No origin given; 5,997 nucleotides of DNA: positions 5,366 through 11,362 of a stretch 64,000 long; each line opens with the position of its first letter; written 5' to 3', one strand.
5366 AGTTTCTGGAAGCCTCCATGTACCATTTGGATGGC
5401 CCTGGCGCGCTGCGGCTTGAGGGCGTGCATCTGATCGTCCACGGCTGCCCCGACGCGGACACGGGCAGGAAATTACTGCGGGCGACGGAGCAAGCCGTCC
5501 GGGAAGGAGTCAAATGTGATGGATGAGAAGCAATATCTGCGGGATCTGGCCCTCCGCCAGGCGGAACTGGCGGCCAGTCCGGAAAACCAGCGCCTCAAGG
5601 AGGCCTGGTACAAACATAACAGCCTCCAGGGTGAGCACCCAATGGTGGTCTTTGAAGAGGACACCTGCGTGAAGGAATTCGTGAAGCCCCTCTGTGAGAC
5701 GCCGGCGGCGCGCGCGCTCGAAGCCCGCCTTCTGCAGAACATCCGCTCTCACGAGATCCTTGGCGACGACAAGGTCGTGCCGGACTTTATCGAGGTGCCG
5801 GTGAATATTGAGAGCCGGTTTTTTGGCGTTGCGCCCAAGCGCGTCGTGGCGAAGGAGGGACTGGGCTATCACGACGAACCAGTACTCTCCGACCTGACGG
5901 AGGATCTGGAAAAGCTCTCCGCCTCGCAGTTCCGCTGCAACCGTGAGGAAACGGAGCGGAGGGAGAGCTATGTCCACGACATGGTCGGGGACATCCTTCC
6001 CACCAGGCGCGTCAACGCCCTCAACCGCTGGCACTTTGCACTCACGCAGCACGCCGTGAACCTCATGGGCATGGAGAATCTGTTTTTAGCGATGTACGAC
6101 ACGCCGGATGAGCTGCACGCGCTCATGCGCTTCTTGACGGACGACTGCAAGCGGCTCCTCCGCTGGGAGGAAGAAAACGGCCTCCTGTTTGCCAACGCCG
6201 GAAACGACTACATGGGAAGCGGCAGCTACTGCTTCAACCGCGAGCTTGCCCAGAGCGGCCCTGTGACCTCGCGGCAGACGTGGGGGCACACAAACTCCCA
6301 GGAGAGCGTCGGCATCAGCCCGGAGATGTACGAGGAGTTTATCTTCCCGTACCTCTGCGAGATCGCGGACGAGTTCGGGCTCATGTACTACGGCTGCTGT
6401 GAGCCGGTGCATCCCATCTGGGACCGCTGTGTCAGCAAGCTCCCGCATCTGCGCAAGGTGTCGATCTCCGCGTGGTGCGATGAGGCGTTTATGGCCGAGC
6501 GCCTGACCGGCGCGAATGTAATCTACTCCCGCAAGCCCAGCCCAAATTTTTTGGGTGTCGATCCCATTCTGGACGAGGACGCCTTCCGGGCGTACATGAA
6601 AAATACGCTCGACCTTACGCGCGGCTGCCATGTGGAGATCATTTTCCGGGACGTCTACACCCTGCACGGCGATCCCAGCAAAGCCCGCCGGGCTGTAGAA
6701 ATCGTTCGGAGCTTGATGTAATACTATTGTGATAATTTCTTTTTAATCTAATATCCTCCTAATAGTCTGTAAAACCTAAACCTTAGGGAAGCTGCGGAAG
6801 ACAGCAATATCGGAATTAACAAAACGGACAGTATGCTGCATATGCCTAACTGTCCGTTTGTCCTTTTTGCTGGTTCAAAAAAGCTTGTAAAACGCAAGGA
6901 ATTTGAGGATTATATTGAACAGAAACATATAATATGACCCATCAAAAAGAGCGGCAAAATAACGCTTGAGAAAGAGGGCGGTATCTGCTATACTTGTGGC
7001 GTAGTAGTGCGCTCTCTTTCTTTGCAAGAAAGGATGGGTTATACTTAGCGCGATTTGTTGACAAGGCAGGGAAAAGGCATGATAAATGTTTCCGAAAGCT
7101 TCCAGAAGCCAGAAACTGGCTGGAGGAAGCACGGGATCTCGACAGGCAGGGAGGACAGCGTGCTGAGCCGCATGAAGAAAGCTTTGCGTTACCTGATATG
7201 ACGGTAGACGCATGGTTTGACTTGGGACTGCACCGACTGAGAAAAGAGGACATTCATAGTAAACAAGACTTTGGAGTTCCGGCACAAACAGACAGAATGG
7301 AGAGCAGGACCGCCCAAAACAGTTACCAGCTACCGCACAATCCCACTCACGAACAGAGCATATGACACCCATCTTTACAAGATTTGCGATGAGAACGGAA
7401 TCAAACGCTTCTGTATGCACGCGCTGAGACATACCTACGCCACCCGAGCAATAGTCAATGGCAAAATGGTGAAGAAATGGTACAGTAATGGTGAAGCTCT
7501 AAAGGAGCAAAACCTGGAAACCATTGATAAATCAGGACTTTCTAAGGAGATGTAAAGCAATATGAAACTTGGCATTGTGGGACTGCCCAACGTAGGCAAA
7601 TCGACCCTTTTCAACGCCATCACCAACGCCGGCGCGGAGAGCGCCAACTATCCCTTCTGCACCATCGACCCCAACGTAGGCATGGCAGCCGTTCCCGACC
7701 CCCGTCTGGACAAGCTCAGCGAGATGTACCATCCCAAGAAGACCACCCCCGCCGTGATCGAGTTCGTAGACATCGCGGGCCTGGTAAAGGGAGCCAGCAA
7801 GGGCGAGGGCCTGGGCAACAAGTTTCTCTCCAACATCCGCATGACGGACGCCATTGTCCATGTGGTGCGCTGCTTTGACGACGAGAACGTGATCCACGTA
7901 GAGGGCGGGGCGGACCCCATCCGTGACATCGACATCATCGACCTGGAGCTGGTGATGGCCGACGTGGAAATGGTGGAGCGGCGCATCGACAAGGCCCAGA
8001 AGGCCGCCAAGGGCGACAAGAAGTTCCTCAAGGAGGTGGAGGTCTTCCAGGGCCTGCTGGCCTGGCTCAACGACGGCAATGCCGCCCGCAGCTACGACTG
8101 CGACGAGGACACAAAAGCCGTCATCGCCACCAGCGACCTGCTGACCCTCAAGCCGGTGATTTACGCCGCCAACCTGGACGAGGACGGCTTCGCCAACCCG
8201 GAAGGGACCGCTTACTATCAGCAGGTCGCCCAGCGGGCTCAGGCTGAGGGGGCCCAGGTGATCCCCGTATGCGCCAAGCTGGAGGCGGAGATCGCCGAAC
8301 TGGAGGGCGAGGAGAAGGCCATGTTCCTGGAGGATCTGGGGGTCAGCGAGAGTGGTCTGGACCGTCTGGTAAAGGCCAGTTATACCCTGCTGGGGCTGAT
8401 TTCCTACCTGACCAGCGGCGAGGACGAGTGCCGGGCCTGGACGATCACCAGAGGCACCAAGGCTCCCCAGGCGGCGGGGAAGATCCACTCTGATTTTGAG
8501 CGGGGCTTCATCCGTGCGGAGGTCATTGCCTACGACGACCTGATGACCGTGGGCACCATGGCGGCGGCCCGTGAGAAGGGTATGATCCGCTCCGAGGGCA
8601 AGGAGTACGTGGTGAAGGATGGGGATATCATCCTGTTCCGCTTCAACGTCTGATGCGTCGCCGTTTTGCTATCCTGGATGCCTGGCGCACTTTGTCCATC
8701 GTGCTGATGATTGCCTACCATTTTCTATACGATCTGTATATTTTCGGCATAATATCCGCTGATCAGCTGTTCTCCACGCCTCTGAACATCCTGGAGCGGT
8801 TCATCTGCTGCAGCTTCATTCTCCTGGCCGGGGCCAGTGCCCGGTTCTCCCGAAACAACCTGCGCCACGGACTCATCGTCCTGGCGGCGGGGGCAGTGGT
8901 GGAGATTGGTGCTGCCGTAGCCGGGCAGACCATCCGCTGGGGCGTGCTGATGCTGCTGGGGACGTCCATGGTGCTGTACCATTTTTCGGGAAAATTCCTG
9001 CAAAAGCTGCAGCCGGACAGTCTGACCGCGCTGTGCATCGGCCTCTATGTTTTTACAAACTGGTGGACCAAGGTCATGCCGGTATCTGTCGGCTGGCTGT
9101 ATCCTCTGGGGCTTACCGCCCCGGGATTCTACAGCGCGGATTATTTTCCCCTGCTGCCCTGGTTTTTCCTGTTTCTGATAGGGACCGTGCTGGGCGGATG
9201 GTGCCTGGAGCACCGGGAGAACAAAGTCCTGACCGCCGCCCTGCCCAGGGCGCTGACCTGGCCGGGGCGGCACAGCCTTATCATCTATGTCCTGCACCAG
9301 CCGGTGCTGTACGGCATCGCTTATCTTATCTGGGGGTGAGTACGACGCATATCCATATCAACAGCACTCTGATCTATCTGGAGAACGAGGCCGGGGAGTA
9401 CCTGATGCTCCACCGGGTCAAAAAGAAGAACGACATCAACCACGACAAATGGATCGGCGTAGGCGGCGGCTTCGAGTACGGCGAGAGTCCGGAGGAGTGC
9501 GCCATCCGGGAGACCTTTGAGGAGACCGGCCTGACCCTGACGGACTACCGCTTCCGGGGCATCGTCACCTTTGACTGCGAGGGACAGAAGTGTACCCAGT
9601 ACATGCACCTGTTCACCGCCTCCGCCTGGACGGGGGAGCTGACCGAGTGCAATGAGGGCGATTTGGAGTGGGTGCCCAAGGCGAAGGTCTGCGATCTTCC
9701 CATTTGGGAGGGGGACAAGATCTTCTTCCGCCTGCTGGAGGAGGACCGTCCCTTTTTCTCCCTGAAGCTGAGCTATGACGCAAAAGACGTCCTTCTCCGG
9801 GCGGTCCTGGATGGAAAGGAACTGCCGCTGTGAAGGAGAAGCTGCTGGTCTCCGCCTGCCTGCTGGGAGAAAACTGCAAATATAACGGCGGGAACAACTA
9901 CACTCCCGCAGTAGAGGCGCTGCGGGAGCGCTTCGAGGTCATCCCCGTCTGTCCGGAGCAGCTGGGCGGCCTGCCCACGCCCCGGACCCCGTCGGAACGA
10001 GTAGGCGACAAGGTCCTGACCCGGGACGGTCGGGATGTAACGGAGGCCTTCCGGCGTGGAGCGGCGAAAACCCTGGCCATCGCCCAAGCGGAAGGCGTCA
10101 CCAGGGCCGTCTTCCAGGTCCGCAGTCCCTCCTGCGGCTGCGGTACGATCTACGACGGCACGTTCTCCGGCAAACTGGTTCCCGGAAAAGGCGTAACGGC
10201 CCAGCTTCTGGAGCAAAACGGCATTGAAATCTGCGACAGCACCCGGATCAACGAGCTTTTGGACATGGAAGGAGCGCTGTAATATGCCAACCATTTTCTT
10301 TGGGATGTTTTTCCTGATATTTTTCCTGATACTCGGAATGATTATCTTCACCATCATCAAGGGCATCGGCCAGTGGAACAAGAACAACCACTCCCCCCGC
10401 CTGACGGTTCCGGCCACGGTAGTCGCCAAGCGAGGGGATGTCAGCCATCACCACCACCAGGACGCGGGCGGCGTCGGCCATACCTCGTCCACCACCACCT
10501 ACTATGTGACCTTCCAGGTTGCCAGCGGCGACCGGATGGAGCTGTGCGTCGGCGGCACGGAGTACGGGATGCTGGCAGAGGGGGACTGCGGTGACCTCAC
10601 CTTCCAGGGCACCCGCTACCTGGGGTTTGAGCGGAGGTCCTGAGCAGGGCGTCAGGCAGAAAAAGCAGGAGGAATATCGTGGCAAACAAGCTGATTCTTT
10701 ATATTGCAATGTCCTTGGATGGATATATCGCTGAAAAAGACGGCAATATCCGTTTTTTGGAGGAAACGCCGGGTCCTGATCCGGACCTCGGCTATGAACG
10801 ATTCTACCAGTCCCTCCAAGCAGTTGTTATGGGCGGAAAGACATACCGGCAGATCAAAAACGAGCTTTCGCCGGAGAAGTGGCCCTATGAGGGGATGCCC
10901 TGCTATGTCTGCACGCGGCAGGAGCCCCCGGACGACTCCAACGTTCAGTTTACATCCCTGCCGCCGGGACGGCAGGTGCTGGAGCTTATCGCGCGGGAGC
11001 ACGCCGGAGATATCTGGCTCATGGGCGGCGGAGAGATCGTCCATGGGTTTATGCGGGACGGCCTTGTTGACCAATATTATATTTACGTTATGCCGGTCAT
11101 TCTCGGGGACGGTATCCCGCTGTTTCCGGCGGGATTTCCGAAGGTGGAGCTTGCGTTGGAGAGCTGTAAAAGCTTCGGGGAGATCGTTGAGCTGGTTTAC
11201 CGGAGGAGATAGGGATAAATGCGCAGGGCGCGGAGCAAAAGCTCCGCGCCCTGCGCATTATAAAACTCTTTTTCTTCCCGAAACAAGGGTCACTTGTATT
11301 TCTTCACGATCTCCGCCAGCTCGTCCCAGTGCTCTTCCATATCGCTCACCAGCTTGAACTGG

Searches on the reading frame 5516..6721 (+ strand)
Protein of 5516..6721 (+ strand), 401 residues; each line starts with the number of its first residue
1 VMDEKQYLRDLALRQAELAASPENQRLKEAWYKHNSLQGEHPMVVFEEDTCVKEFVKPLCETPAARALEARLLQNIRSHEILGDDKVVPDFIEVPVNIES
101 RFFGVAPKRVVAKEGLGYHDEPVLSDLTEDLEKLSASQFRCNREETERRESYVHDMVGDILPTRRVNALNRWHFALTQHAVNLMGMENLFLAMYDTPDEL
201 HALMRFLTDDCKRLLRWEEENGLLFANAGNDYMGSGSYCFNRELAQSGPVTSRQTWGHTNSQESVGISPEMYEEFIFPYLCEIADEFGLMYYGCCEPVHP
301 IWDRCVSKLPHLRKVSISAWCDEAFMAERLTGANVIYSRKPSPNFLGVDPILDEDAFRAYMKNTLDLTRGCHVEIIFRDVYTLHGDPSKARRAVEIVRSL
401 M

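Call 89: search_protein_families(library=pfam, proteins=[window:5516-6721:+], max_evalue=0.01)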
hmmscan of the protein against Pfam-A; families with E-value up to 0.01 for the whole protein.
window:5516-6721:+ (401 aa): 1 family
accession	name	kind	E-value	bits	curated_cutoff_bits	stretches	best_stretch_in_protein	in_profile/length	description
PF01208.23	URO-D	-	6.2e-05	22.6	23.9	0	180-216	150-192/346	Uroporphyrinogen decarboxylase (URO-D)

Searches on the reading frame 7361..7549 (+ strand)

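Call 93: search_protein_families(library=pfam, proteins=[window:7361-7549:+], max_evalue=0.1)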
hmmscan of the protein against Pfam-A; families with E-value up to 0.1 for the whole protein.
window:7361-7549:+ (63 aa): 1 family
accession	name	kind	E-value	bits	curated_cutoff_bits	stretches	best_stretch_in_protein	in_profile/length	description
PF00589.27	Phage_integrase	-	0.043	14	27.1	1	4-34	113-144/172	Phage integrase family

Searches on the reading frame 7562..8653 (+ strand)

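Call 89: search_protein_families(library=pfam, proteins=[window:7562-8653:+], max_evalue=0.01)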
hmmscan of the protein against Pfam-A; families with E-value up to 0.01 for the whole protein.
window:7562-8653:+ (363 aa): 3 families
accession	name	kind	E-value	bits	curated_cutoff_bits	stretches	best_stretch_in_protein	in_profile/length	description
PF06071.19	YchF-GTPase_C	-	1.8e-39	134.2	27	1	279-362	1-84/84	Protein of unknown function (DUF933)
PF01926.29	MMR_HSR1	-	2.4e-22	79.6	21.9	1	3-105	2-85/113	50S ribosome-binding GTPase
PF02421.24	FeoB_N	-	3.9e-08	33.4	27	1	3-43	3-43/156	Ferrous iron transport protein B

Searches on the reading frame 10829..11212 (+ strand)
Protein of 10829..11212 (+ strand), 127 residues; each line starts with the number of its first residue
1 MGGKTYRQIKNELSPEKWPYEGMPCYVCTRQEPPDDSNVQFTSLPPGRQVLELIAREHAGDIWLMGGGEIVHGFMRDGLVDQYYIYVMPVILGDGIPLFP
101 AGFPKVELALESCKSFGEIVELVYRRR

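Call 93: search_protein_families(library=pfam, proteins=[window:10829-11212:+], max_evalue=0.1)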
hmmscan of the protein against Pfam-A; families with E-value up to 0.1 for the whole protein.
window:10829-11212:+ (127 aa): 1 family
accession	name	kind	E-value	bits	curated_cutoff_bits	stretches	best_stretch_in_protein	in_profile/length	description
PF01872.23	RibD_C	-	5.1e-11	43.2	24.1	1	49-118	122-193/197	RibD C-terminal domain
